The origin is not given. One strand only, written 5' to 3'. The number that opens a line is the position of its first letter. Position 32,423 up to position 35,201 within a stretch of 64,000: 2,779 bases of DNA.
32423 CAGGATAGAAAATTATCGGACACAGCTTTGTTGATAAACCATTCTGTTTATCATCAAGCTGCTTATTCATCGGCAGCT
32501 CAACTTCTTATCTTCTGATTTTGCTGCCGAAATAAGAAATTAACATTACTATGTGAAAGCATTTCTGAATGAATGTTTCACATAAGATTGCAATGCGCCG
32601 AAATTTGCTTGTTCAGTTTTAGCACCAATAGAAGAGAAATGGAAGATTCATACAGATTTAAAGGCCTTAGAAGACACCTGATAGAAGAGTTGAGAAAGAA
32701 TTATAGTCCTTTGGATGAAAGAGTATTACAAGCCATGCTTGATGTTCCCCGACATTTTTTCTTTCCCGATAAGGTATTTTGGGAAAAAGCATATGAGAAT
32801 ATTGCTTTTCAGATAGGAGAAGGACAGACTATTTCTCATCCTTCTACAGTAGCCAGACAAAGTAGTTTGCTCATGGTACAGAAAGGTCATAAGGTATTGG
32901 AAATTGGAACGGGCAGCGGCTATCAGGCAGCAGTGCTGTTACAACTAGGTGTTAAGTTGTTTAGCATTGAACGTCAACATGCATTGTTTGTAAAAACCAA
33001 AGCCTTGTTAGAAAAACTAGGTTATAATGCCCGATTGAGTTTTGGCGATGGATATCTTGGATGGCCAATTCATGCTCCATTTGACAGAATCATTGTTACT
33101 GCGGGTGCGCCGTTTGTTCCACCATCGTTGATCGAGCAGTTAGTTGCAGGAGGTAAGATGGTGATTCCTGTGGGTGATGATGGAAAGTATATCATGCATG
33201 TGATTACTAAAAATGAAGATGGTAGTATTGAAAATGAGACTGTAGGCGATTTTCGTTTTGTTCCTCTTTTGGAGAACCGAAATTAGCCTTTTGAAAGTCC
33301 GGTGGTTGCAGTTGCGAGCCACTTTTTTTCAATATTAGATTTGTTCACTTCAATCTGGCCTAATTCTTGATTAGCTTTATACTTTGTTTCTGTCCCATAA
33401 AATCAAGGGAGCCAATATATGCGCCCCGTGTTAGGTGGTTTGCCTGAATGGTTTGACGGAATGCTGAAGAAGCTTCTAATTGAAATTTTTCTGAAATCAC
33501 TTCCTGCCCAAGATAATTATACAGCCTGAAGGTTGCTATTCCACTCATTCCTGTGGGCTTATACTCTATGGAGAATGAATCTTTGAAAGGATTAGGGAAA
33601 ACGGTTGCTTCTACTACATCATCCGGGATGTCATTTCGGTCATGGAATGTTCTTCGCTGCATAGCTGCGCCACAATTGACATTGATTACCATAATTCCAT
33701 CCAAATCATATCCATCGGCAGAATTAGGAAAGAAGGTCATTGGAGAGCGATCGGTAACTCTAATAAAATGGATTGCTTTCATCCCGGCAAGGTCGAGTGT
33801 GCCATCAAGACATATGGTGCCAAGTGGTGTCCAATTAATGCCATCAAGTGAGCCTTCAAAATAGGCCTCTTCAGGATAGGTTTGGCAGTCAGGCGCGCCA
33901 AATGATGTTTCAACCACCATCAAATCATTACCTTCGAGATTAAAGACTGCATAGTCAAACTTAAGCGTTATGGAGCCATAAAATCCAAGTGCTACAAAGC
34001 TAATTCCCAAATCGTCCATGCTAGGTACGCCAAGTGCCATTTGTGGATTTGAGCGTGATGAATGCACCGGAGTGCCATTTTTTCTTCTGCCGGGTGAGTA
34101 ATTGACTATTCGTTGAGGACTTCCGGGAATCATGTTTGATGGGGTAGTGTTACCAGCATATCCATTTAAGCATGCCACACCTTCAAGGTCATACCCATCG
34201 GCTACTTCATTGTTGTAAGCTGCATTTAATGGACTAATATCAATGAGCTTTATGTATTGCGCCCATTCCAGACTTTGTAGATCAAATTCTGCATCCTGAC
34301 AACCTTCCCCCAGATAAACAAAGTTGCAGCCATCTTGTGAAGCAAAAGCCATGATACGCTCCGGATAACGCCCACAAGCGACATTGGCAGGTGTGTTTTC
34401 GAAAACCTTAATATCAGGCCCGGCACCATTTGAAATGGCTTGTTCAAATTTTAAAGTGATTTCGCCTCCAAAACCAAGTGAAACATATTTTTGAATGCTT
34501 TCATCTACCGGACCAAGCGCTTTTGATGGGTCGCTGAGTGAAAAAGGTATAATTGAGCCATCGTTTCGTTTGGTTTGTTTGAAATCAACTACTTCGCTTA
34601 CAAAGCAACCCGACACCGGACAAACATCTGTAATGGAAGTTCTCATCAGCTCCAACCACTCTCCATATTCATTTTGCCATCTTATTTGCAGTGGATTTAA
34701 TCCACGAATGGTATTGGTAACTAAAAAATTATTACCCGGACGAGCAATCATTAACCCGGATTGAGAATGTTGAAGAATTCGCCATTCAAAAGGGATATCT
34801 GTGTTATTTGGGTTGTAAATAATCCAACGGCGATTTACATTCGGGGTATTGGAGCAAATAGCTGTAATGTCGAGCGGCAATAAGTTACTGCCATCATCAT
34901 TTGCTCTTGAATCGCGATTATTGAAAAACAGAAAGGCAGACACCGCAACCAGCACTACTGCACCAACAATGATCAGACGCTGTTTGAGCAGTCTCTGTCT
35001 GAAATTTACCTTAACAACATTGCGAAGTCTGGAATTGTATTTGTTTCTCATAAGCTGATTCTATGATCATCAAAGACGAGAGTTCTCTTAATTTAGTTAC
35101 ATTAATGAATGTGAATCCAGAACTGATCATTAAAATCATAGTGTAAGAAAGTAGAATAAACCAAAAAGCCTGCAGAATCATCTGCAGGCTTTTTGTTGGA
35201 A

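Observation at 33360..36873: Tandem paralog pair of T9SS cargo proteins, each with an internally duplicated unnamed ~130-aa domain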

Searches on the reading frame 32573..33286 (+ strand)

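Call 23: search_protein_families(library=pfam, proteins=[window:32573-33286:+], max_evalue=0.001)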
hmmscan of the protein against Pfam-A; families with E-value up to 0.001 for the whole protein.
window:32573-33286:+ (237 aa): 1 family
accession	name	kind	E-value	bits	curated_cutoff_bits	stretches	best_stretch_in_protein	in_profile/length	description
PF01135.25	PCMT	-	3.4e-55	187.5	20.3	1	34-236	4-209/210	Protein-L-isoaspartate(D-aspartate) O-methyltransferase (PCMT)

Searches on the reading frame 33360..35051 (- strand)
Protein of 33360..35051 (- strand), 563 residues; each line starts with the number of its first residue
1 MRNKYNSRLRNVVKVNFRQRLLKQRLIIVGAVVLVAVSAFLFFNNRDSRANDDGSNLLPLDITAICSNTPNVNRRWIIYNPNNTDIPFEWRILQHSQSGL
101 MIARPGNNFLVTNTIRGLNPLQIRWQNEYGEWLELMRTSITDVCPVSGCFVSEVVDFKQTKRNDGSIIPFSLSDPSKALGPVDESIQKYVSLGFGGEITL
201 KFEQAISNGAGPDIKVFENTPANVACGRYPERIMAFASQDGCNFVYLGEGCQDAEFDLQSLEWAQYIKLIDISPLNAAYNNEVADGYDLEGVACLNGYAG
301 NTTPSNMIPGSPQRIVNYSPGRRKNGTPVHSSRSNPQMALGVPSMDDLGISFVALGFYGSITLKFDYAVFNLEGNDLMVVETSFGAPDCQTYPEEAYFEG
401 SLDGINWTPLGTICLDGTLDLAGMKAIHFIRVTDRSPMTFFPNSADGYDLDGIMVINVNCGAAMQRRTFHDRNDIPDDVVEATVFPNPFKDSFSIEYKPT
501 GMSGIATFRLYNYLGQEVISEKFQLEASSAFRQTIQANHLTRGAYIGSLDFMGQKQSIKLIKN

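Call 3: search_protein_families(library=pfam, proteins=[window:33360-35051:-], max_evalue=1)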
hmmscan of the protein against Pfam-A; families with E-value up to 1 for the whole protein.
window:33360-35051:- (563 aa): 1 family
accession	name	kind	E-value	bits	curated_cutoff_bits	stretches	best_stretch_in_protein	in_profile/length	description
PF18962.6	Por_Secre_tail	-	2.2e-07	31.5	27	1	484-559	1-72/75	Secretion system C-terminal sorting domain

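Call 4: search_protein_families(library=ncbifam, proteins=[window:33360-35051:-], max_evalue=1)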
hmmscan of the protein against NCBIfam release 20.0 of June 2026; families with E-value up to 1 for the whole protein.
window:33360-35051:- (563 aa): 2 families
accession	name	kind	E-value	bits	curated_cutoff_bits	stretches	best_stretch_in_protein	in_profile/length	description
NF038113.1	T9SSA_dep_M36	equivalog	3.8e-06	25.4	885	1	481-562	792-868/869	T9SS-dependent M36 family metallopeptidase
TIGR04183.1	Por_Secre_tail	domain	7.2e-06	25.9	23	1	484-563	1-72/72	T9SS type A sorting domain-containing protein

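Call 58: list_cluster_members(proteins=[window:33360-35051:-, window:35227-36873:-])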
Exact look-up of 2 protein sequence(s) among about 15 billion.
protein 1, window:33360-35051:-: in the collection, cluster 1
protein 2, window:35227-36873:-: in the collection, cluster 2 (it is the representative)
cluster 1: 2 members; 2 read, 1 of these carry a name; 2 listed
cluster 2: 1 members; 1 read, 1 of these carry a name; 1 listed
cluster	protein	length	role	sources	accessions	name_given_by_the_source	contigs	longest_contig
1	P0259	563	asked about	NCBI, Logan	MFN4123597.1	MAG: T9SS type A sorting domain-containing protein [Flavobacteriales bacterium]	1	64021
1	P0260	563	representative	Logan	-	-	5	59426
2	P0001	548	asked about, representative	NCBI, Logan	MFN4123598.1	MAG: T9SS type A sorting domain-containing protein [Flavobacteriales bacterium]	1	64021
